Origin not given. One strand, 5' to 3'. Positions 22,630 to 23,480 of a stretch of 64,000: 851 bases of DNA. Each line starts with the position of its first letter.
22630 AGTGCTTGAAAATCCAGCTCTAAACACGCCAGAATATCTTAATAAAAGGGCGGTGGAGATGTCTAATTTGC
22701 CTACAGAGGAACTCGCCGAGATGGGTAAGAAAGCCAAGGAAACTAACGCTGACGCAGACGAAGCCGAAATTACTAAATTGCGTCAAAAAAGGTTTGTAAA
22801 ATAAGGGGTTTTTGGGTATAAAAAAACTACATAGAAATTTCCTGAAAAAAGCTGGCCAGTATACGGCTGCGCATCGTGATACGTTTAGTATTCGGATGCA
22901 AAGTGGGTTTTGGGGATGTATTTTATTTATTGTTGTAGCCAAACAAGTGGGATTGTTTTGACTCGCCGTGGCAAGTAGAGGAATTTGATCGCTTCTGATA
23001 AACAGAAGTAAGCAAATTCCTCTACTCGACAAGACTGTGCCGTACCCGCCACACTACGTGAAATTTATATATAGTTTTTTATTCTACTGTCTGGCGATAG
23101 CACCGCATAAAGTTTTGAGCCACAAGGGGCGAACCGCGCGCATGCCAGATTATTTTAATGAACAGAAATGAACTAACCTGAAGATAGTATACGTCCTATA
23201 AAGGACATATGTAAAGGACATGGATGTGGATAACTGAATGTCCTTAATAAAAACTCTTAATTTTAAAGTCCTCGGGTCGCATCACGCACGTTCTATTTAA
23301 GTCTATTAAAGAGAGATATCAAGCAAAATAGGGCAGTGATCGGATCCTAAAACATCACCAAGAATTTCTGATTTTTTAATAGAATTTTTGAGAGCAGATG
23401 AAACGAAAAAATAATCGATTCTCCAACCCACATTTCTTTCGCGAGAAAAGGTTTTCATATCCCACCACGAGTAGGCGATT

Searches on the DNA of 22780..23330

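Call 88: search_rna_families(source=window, start=22780, end=23330, threshold=evalue, max_evalue=1, show_alignments=1)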
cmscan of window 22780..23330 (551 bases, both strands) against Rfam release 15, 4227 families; matches with E-value up to 1: 1.
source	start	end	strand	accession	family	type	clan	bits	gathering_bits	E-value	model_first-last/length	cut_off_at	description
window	22972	23028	+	RF04120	MIR5998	Gene; miRNA;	-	18.8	180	0.13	1-173/173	no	MIR5998 microRNA precursor family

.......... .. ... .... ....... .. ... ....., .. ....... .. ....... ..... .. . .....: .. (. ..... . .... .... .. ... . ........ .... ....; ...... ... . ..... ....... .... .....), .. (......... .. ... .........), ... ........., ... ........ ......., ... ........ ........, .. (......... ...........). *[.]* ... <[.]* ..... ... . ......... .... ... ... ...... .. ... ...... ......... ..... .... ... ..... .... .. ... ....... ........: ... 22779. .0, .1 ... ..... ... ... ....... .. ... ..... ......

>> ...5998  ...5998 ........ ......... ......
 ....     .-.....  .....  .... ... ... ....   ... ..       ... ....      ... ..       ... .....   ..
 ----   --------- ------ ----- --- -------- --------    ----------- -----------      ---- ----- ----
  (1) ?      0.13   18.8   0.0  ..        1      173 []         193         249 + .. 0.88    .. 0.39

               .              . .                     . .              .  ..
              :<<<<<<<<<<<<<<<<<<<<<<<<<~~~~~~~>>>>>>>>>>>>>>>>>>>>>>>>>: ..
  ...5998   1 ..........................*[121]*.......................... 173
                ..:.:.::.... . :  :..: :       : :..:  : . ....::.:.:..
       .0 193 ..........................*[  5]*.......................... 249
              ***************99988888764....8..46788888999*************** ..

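Call 90: search_rna_families(source=window, start=22800, end=23270, threshold=evalue, max_evalue=10)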
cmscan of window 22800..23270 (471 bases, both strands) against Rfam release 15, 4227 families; matches with E-value up to 10: 9.
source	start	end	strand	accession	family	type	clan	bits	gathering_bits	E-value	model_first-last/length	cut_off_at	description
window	22972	23028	+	RF04120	MIR5998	Gene; miRNA;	-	18.8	180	0.11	1-173/173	no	MIR5998 microRNA precursor family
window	22971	23028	-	RF04051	mir-8517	Gene; miRNA;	-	16.7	70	1.5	1-108/108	no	mir-8517 microRNA precursor family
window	22970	23030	-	RF04125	MIR9408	Gene; miRNA;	-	16.6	90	1.9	1-117/117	no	MIR9408 microRNA precursor family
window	22977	23023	-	RF03208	mir-1781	Gene; miRNA;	-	15.5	68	4.6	1-86/86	no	mir-1781 microRNA precursor family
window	23029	23119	-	RF04172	MIR8675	Gene; miRNA;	-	15.1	90.8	7.8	1-95/95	no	MIR8675 microRNA precursor family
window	22960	23041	+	RF03323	mir-3613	Gene; miRNA;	-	14.4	91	4.7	1-86/86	no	mir-3613 microRNA precursor family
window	23212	23247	-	RF03374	mir-2001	Gene; miRNA;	-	13.9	74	6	19-54/72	no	mir-2001 microRNA precursor family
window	23139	23195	-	RF01155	snoR101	Gene; snRNA; snoRNA; CD-box;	-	12.5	40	6.7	1-66/66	no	Small nucleolar RNA snoR101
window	23193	23231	-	RF03120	Sarbecovirus-5UTR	Cis-reg;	CL00116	8.4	150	5.1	33-72/298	no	Sarbecovirus 5'UTR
